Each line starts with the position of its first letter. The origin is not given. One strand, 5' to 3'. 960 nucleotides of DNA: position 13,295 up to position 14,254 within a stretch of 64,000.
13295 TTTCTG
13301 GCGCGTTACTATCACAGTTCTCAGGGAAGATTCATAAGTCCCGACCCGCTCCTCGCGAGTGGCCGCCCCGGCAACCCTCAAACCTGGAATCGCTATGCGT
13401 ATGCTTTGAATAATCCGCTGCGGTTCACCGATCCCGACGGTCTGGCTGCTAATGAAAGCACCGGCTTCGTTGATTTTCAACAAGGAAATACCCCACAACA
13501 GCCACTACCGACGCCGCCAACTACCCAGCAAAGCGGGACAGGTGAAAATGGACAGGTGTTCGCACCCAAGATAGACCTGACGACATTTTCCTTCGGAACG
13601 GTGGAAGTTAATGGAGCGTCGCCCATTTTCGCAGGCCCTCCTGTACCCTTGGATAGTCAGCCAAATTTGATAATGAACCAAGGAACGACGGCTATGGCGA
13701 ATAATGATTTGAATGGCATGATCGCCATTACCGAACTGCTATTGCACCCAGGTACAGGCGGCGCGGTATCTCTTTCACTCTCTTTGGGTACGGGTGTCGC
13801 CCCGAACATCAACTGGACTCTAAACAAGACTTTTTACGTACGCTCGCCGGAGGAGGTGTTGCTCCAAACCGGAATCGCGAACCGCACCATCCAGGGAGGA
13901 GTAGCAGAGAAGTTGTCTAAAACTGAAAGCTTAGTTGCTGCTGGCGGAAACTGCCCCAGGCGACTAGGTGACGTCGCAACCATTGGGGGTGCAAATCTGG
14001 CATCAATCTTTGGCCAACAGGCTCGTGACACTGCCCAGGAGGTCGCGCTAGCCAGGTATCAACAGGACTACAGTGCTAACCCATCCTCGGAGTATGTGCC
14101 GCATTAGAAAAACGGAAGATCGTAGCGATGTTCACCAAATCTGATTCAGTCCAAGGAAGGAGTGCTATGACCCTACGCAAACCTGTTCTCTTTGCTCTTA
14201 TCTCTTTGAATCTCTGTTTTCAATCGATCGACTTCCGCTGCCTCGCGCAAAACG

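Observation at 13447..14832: Unrecognisable RHS C-terminal toxin domain with a signal-peptide-bearing downstream partner (candidate novel periplasm-acting toxin/immunity pair)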

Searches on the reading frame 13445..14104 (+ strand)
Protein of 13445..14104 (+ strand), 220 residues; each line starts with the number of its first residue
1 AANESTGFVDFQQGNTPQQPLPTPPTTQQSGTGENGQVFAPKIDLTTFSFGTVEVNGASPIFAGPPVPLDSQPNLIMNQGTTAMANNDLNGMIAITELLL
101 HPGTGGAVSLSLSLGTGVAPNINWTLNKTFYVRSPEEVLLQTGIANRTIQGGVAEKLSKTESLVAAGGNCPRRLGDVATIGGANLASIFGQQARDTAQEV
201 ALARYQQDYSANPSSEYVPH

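Call 5: search_protein_families(library=pfam, proteins=[window:13445-14104:+], max_evalue=0.1)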
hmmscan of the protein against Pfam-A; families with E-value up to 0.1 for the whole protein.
window:13445-14104:+ (220 aa): 0 families

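Call 7: find_homologous_proteins(query=window:13445-14104:+, max_evalue=0.01)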
Query window:13445-14104:+: 374 candidates shared short words with the query, none scored E <= 0.01.

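Call 29: search_protein_families(library=ncbifam, proteins=[window:13445-14104:+], max_evalue=0.1)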
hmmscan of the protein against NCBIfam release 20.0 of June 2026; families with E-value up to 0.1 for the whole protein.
window:13445-14104:+ (220 aa): 0 families

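Call 30: search_protein_families(library=padloc, proteins=[window:13445-14104:+], max_evalue=0.1)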
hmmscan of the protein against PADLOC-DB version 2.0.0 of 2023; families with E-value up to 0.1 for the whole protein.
window:13445-14104:+ (220 aa): 0 families

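Call 32: search_solved_structures(query=A1, max_evalue=10)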
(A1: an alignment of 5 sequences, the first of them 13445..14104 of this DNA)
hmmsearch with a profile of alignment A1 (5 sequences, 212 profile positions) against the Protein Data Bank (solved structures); distinct sequences matched with E-value up to 10: 0.

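Call 34: find_related_loci(query=A1, collection=genome_contigs, flank=8000)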
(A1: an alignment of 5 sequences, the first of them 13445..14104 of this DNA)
Query A1 (220 aa) in genome_contigs; peptide patterns used: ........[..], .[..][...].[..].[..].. (x = any residue, [..] = any of these).
32 stretches matched a pattern, but none encodes a relative of the query by tblastn (E <= 1e-3).

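Call 35: find_related_loci(query=A1, collection=metagenome_contigs, flank=8000)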
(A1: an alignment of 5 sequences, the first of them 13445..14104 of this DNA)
Query A1 (220 aa) in metagenome_contigs; peptide patterns used: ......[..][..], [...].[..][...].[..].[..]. (x = any residue, [..] = any of these).
127 stretches matched a pattern; 3 encode a relative of the query (tblastn E <= 1e-3); 3 distinct loci.
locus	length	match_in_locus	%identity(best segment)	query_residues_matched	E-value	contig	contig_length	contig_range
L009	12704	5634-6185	63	37-220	2e-68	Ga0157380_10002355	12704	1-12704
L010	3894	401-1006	51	10-220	3e-54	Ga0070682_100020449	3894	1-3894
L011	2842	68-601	47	38-220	6e-45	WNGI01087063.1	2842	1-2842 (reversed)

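Call 46: search_protein_representatives(protein=window:13550-14104:+)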
Query: 185 residues. Proteins with E-value up to 0.001 (for the whole library): 5; up to 1e-10: 2; up to 1e-30: 1. The best 5 are listed.
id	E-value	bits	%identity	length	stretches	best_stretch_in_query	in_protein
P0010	5.0e-37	143.8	47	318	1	2-184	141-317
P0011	1.5e-12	64.1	33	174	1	24-174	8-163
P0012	6.7e-06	42.5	28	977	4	31-98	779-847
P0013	5.6e-05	39.5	30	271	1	35-174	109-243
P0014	1.4e-04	38.1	33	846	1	32-175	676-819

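Call 49: find_homologous_proteins(query=A3, max_evalue=0.001)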
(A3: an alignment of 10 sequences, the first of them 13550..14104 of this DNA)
Query A3 (10 sequences) (185 aa, profile of the alignment): 1 proteins with E <= 0.001 among 5875 candidates.
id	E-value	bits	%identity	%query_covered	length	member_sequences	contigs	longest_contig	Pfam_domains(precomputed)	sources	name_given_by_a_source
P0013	5.4e-53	197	29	75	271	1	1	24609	-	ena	-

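Call 50: find_encoding_contigs(protein=P0013, flank=10000, max_places=3)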
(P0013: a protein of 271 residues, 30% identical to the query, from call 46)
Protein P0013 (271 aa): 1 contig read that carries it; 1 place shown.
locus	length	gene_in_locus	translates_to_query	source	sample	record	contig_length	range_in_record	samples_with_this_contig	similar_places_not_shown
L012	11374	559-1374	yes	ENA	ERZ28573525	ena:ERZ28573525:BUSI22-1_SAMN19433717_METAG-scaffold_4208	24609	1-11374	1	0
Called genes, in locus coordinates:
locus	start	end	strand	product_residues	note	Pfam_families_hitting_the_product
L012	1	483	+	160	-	?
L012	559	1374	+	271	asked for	-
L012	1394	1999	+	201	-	-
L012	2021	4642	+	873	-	PF25023:TEN_YD-shell (faint), PF13946:DUF4214 (weak)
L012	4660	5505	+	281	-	-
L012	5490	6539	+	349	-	-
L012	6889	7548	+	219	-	PF22400:DUF6980 (weak)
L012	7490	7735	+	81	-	-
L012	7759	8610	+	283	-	-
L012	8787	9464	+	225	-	-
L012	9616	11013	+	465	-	-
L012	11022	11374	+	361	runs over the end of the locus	PF24814:WD40_Prp19, PF24817:WD40_WDHD1_1st, PF25391:WD40_Gbeta, PF23381:Beta-prop_IFT122_1st, PF23389:Beta-prop_WDR19_1st, PF23414:Beta-prop_EML_2, PF25174:Beta-prop_THOC3, PF25175:Beta-prop_WDR5, +28 more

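Call 61: search_protein_families(library=pfam, proteins=[L012:1-480:+, L012:2021-4639:+, L012:4660-5502:+, L012:5490-6536:+, L012:6889-7545:+, L012:7759-8607:+, L012:8787-9461:+, L012:9616-11010:+], max_evalue=0.01)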
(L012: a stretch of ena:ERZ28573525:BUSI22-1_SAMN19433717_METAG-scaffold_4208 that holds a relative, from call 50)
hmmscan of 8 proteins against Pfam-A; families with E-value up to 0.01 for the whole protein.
L012:1-480:+ (160 aa): 0 families

L012:2021-4639:+ (873 aa): 1 family
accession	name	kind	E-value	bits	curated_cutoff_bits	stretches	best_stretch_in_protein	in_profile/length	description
PF13946.11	DUF4214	-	6.7e-15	55.4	23.2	2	343-403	6-69/72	Domain of unknown function (DUF4214)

L012:4660-5502:+ (281 aa): 0 families

L012:5490-6536:+ (349 aa): 0 families

L012:6889-7545:+ (219 aa): 1 family
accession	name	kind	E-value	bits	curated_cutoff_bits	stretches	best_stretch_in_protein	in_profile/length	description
PF22400.1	DUF6980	-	2.3e-09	37.8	27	1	68-123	11-69/99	Domain of unknown function (DUF6980)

L012:7759-8607:+ (283 aa): 0 families

L012:8787-9461:+ (225 aa): 0 families

L012:9616-11010:+ (465 aa): 1 family
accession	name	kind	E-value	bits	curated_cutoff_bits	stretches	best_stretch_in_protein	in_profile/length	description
PF13946.11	DUF4214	-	0.0024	18.3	23.2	1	37-84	14-63/72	Domain of unknown function (DUF4214)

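Call 63: predict_structure(alignment_id=A4)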
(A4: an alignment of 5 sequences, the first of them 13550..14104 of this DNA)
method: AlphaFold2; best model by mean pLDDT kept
length: 185 residues; sequences in the alignment: 5
mean_pLDDT: 68.0   pTM: 0.71
mean pLDDT of the five models: 68.0, 66.3, 65.9, 63.2, 62.8
residues with pLDDT >= 90: 1; 70-90: 102; 50-70: 43; < 50: 39
segments of 3 or more residues with pLDDT < 50: 1-5, 19-30, 83-89, 130-135, 177-185
pLDDT, mean of each block of 10 residues (from residue 1): 48 55 40 67 83 85 71 74 48 81 88 85 69 57 67 80 83 58 37
secondary structure, 60 per line:
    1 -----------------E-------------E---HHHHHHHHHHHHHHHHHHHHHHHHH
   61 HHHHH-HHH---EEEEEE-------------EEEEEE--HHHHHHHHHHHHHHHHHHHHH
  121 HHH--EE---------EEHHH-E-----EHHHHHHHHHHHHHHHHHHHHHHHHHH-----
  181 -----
elements in order: H36-65 E73-78 E92-97 H100-123 H150-175

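Call 81: fold_search(model_id=the predicted structure, library=pdb)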
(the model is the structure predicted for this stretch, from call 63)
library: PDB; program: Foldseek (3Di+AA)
matches with E <= 10: 105; with E <= 0.001: 0
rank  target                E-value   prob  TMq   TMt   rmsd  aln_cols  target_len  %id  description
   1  9buh_8                1.3e+00  0.01  0.14  0.11  23.3       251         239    8  Cryo-EM structure of respiratory supercomplex I III IV (released 2025-05-21)
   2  6bbn_E                1.6e+00  0.05  0.19  0.11  19.6       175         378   10  Crystal structure of a curved tubulin complex induced by the kinesin-13 Kif2A (released 2018-05-23)
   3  3r6y_A                2.0e+00  0.02  0.17  0.11  14.9       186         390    5  Crystal structure of chymotrypsin-treated aspartase from Bacillus sp. YM55-1 (released 2011-07-13)
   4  9hcj_D0               2.6e+00  0.02  0.18  0.05  16.3       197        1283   13  D. discoideum nuclear pore complex (released 2024-12-25)
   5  7bjv_B                2.6e+00  0.02  0.17  0.13  12.2       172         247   12  Crystal structure of the ligand-binding domains of the heterodimer EcR/USP bound to the synthetic agonist BYI09181 (released 2021-04-07)
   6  5cp2_A                2.7e+00  0.05  0.16  0.13  12.2        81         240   12  Human DNA polymerase lambda L431A mutant- Apoenzyme and complex with 6 paired DNA (released 2016-02-24)
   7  1cii                  2.7e+00  0.02  0.16  0.06  24.5       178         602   13  COLICIN IA (released 1998-01-14)
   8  3sxf                  2.7e+00  0.01  0.11  0.06  19.1       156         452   14  Calcium-Dependent Protein Kinase 1 from Toxoplasma gondii (TgCDPK1) in complex with Bumped Kinase Inhibitor, RM-1-89 (released 2012-03-14)
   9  5okd_D                2.7e+00  0.01  0.13  0.11  24.3       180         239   11  Crystal structure of bovine Cytochrome bc1 in complex with inhibitor SCR0911. (released 2018-02-28)
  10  9a3b_MODEL_1_A        2.9e+00  0.04  0.18  0.10  10.4       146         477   12  Model of E. coli PtsG by in-cell photo-crosslinking MS and deep learning (released 2023-02-24)
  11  3n51                  2.9e+00  0.02  0.11  0.07  17.9       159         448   12  Calcium-Dependent Protein Kinase 1 from Toxoplasma gondii (TgCDPK1) in complex with bumped kinase inhibitor RM-1-95 (released 2010-07-21)
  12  8snb_1K               3.3e+00  0.02  0.15  0.15  20.8       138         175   12  atomic model of sea urchin sperm doublet microtubule (48-nm periodicity) (released 2023-06-28)
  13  7bmh_A                3.5e+00  0.02  0.19  0.15  20.1       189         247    8  Crystal structure of a light-driven proton pump LR (Mac) from Leptosphaeria maculans (released 2021-07-07)
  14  8szg_A                3.5e+00  0.01  0.17  0.06  21.1       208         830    6  Cryo-EM structure of cinacalcet-bound human calcium-sensing receptor CaSR-Gq complex in lipid nanodiscs (released 2024-02-07)
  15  9emn_A                3.5e+00  0.01  0.11  0.05  18.1       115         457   10  Glucose-6-phosphate dehydrogenase (G6PDH) from Synechocystis sp. PCC 6803 (released 2024-12-18)
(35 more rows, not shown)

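Call 86: search_protein_families(library=pfam, alignment_id=A3, max_evalue=5)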
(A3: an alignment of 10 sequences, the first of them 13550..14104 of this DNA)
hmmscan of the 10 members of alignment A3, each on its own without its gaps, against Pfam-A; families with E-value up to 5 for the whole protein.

A. member 1, window:13550-14104:+ (185 aa): 0 families

B. families by the number of members that match (of 10 scanned): 7 families
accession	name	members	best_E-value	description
PF17936.7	Big_6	1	0.0065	Bacterial Ig domain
PF03429.18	MSP1b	1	0.0097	Major surface protein 1B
PF17663.6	DUF5525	1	0.011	Family of unknown function (DUF5525)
PF23355.1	IFT52_GIFT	1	0.03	IFT52 GIFT domain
PF10721.14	DUF2514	1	0.038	Protein of unknown function (DUF2514)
PF23619.1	Ig_VWA7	1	0.071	VWA7 Ig-like domain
PF10262.15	Rdx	1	0.25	Rdx family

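Call 95: search_solved_structures(query=A3, max_evalue=10)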
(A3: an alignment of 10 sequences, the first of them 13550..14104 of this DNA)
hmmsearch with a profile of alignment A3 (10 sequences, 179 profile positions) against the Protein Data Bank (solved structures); distinct sequences matched with E-value up to 10: 1.
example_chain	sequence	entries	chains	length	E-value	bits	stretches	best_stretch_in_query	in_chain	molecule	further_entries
2ann_A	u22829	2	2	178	0.44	13.6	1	69-132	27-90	RNA-binding protein Nova-1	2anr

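Call 98: find_encoding_contigs(protein=P0014, flank=6000, max_places=2)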
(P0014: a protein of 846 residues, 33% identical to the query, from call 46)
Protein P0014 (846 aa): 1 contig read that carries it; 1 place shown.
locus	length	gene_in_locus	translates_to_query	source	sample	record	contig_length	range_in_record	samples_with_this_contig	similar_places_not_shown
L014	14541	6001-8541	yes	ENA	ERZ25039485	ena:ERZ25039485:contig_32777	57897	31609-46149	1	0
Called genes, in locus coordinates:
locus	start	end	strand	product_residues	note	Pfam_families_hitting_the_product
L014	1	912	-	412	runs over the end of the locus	PF18979:DUF5715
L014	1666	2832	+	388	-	PF00754:F5_F8_type_C, PF22633:F5_F8_type_C_2, PF00754:F5_F8_type_C, PF22633:F5_F8_type_C_2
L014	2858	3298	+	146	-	-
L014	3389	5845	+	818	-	-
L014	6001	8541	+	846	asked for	PF25023:TEN_YD-shell (faint), PF05593:RHS_repeat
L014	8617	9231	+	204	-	-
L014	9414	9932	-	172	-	PF13460:NAD_binding_10 (weak)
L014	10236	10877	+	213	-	-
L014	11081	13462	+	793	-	PF00933:Glyco_hydro_3, PF01915:Glyco_hydro_3_C, PF14310:Fn3-like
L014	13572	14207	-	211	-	-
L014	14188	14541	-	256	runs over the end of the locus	-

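Call 99: find_encoding_contigs(protein=P0010, flank=6000, max_places=2)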
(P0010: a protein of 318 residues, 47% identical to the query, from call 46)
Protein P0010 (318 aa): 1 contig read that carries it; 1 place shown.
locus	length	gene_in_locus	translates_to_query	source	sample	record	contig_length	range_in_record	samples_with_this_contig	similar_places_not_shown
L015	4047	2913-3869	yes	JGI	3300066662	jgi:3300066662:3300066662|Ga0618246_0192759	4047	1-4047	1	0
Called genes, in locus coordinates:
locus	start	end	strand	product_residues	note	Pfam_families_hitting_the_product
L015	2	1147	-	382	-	?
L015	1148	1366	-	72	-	-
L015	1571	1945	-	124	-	PF01609:DDE_Tnp_1 (weak)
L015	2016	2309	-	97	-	PF12844:HTH_19 (weak), PF01381:HTH_3 (weak)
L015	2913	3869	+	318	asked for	-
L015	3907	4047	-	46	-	?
